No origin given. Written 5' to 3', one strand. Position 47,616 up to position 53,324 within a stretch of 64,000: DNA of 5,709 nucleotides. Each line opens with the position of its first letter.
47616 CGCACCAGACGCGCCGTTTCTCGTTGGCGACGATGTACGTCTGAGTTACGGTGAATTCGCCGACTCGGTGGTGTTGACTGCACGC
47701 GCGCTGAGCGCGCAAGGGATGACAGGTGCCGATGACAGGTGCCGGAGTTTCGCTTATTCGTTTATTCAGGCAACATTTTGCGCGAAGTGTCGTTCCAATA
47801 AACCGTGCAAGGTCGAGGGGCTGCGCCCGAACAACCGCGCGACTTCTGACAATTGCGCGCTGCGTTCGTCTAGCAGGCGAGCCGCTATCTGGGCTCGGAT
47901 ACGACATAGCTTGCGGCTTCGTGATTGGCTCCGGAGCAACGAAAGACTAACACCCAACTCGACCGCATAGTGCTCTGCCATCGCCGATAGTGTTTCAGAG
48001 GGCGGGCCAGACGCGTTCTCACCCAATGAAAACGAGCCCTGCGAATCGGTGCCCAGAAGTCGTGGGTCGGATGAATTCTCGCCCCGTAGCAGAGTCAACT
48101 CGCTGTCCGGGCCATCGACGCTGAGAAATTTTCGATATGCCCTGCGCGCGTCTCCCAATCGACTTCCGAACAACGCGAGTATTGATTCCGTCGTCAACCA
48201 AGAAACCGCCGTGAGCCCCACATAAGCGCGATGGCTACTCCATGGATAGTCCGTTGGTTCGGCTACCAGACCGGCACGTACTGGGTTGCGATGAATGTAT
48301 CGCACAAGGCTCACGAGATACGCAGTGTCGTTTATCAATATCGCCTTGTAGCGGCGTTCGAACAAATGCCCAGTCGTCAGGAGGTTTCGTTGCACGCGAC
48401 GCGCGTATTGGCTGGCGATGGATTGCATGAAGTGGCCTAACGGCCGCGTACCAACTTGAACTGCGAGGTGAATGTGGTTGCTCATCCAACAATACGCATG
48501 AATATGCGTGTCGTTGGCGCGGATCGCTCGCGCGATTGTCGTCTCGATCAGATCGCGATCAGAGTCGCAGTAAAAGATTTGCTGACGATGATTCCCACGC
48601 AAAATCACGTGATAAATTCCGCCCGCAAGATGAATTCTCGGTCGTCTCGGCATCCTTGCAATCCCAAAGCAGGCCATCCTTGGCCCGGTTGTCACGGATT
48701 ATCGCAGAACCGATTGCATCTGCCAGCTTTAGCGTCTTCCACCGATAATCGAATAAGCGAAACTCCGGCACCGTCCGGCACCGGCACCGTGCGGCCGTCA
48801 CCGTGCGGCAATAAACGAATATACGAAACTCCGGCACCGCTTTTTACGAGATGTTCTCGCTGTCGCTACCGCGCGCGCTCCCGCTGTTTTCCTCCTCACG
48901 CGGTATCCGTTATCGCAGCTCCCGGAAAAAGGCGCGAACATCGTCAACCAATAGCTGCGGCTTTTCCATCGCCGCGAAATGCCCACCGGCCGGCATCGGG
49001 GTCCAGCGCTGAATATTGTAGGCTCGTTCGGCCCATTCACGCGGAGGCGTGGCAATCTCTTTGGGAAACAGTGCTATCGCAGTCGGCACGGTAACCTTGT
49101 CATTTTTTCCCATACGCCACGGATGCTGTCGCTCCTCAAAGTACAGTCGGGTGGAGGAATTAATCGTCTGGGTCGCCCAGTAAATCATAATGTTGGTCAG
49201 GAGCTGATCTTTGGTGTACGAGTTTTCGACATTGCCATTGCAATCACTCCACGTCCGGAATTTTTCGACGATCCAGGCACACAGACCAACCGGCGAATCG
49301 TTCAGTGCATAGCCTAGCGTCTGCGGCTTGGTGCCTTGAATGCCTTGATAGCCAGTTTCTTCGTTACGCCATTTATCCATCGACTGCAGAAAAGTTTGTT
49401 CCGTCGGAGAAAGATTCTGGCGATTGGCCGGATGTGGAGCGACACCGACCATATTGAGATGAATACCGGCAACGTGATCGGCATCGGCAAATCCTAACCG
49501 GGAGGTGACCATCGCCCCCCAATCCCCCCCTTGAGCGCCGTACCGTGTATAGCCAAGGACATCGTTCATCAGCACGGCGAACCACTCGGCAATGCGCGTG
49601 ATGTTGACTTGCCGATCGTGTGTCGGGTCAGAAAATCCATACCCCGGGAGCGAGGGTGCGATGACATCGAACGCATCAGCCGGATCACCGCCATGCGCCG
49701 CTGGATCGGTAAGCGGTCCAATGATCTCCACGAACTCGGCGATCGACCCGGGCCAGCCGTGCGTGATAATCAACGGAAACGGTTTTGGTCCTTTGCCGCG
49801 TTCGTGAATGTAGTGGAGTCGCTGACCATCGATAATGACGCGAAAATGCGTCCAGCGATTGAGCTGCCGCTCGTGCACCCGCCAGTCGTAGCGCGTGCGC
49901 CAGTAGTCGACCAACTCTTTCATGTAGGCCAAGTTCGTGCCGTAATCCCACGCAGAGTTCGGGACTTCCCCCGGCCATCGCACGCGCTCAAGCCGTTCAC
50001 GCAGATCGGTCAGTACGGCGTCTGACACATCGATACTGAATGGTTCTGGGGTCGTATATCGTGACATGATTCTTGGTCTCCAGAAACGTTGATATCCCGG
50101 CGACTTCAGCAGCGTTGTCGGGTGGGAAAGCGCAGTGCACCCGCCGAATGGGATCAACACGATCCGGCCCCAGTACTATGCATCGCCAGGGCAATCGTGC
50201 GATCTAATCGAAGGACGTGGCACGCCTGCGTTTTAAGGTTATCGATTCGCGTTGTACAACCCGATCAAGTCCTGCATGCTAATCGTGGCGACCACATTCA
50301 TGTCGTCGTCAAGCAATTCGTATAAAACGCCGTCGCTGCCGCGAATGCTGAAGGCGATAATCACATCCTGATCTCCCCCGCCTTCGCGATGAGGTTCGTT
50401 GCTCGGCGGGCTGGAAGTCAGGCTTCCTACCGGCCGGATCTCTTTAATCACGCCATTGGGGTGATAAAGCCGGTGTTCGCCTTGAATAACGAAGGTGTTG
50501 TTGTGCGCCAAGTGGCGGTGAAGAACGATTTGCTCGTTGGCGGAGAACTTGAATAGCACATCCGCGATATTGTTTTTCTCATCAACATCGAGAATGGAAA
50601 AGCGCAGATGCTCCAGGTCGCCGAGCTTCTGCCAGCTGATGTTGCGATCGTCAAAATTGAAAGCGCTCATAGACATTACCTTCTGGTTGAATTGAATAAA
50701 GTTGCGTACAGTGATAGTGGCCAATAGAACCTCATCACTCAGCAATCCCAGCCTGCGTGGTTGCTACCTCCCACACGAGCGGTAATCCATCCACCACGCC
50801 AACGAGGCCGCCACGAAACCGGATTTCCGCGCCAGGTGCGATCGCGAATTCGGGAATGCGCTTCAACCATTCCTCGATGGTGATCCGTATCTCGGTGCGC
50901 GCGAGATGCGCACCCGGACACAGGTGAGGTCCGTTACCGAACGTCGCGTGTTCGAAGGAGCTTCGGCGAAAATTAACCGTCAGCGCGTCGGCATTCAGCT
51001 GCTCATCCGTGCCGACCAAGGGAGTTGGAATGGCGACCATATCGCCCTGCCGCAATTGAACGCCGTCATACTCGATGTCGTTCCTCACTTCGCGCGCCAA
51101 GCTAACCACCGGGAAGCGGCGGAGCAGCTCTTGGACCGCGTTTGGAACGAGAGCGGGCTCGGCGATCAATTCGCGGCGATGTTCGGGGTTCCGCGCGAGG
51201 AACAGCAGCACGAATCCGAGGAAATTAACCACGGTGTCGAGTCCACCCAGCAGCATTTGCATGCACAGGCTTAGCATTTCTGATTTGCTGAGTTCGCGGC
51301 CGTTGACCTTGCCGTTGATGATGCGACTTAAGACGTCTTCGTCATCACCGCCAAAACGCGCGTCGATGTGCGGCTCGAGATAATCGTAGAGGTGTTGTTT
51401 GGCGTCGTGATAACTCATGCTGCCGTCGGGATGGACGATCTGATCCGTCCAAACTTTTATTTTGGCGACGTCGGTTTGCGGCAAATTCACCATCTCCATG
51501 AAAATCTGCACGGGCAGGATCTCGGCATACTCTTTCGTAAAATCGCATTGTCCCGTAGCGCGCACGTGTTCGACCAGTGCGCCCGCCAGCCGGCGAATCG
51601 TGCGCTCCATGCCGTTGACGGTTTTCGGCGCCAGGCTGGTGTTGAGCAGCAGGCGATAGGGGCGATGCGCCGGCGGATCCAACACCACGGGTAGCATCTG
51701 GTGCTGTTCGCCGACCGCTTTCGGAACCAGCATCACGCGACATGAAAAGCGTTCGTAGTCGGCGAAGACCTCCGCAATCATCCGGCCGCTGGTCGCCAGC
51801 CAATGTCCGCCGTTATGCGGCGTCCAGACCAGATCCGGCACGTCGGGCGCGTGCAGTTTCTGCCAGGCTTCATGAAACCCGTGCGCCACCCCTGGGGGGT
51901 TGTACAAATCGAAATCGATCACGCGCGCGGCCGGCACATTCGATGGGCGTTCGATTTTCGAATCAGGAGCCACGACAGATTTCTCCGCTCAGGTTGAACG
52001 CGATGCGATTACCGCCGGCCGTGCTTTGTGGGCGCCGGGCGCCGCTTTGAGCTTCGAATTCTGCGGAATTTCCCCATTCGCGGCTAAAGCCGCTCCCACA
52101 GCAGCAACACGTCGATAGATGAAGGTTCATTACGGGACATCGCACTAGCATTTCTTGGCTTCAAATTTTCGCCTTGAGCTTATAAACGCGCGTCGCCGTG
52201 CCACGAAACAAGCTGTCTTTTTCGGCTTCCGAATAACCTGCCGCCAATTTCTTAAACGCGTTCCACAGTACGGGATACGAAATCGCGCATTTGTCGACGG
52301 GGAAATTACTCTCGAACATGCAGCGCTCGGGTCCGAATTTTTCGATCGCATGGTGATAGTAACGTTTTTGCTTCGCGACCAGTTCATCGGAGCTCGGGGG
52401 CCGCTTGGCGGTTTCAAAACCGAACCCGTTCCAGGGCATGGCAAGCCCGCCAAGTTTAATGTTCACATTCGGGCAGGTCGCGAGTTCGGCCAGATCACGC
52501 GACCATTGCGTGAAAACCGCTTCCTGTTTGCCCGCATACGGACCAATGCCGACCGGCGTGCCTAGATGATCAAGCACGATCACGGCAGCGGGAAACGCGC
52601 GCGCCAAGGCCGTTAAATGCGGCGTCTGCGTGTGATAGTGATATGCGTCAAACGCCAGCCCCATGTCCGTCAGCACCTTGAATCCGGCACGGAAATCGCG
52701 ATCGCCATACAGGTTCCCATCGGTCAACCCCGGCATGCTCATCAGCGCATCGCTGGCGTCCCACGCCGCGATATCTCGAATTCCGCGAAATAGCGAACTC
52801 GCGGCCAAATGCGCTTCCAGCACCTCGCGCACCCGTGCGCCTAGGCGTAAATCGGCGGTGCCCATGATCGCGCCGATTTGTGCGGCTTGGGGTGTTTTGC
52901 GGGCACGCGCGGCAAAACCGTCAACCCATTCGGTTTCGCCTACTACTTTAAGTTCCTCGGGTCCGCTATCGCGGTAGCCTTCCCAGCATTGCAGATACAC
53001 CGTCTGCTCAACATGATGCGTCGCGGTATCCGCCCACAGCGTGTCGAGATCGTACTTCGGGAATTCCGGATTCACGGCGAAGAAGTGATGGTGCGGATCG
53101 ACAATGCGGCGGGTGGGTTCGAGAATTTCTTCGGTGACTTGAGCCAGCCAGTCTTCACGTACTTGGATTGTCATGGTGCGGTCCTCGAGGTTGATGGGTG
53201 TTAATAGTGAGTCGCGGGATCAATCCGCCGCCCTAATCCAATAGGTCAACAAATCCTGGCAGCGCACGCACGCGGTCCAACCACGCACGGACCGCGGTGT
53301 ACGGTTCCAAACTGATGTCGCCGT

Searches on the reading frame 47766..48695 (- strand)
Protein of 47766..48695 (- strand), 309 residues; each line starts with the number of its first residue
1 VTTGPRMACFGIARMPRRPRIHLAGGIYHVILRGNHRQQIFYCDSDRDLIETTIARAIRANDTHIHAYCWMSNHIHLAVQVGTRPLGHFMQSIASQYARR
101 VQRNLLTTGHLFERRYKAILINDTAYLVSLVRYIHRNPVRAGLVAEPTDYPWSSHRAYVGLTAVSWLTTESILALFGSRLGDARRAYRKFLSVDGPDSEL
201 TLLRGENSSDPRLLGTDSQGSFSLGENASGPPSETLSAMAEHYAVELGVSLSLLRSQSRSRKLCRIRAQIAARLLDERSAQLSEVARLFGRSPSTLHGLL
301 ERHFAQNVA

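Call 22: search_protein_families(library=pfam, proteins=[window:47766-48695:-], max_evalue=0.001)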
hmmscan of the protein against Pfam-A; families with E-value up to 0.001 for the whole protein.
window:47766-48695:- (309 aa): 1 family
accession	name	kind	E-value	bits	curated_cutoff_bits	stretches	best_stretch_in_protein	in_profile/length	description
PF01797.21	Y1_Tnp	-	1.6e-13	51.3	23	1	27-137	6-121/121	Transposase IS200 like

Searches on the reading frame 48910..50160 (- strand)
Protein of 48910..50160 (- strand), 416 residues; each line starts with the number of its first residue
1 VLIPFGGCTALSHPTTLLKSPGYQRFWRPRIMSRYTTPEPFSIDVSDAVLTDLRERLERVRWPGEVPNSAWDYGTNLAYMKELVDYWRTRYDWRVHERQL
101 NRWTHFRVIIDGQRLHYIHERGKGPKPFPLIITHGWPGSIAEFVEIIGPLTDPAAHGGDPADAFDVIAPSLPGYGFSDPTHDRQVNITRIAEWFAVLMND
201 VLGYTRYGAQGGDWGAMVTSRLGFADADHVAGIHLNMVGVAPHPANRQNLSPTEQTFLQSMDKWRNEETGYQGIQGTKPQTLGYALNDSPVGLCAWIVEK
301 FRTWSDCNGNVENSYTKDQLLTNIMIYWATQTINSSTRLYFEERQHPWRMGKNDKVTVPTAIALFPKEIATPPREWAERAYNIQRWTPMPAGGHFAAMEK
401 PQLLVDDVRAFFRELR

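Call 22: search_protein_families(library=pfam, proteins=[window:48910-50160:-], max_evalue=0.001)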
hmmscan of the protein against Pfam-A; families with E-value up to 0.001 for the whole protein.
window:48910-50160:- (416 aa): 3 families
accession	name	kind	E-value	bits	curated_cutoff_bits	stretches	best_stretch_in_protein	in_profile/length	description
PF06441.18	EHN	-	1.1e-36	125.8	22.8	1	39-143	2-107/107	Epoxide hydrolase N terminus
PF00561.26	Abhydrolase_1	-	5.3e-14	52.9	25.8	1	129-347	2-197/245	alpha/beta hydrolase fold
PF12697.13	Abhydrolase_6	-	0.00054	21.1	26.3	1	131-406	2-216/217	Alpha/beta hydrolase family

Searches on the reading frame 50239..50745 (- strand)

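Call 22: search_protein_families(library=pfam, proteins=[window:50239-50745:-], max_evalue=0.001)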
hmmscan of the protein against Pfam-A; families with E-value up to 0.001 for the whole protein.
window:50239-50745:- (168 aa): 1 family
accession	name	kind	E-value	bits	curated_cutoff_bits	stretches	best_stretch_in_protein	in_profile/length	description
PF12973.13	Cupin_7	-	3.7e-05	23.9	27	1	32-92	7-65/105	ChrR Cupin-like domain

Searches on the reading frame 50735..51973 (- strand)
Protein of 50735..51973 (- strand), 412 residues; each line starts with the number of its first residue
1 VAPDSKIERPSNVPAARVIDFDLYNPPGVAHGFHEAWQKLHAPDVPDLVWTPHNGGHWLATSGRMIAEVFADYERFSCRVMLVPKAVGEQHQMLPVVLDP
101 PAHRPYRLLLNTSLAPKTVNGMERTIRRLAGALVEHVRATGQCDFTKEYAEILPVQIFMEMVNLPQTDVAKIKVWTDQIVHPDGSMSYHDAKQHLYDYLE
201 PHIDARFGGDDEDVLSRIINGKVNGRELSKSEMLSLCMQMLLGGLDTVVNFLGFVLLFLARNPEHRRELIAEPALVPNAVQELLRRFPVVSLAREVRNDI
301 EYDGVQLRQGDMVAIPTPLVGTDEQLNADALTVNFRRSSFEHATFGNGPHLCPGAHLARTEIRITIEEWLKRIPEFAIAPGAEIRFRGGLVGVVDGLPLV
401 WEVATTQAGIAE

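Call 23: search_protein_families(library=pfam, proteins=[window:50735-51973:-], max_evalue=0.001)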
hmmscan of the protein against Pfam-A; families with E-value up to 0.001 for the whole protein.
window:50735-51973:- (412 aa): 1 family
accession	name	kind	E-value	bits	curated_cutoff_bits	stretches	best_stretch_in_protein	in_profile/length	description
PF00067.27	p450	-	9.7e-22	77.8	22.8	1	194-372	219-431/462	Cytochrome P450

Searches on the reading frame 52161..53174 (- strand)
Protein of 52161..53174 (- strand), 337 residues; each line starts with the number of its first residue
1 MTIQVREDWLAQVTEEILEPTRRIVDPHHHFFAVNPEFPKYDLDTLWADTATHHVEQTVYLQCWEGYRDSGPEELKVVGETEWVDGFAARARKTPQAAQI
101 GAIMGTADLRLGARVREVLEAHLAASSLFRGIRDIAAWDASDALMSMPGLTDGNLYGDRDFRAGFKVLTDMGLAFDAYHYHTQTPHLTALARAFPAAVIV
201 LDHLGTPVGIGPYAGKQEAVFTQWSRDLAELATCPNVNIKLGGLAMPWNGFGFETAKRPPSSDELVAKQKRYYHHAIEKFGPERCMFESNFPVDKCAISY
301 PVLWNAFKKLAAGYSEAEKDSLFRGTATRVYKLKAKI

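Call 23: search_protein_families(library=pfam, proteins=[window:52161-53174:-], max_evalue=0.001)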
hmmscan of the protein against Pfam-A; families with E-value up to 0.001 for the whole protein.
window:52161-53174:- (337 aa): 1 family
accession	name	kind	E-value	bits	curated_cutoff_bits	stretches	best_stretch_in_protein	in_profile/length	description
PF04909.20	Amidohydro_2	-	5.1e-26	92.5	26.4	1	152-333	118-289/289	Amidohydrolase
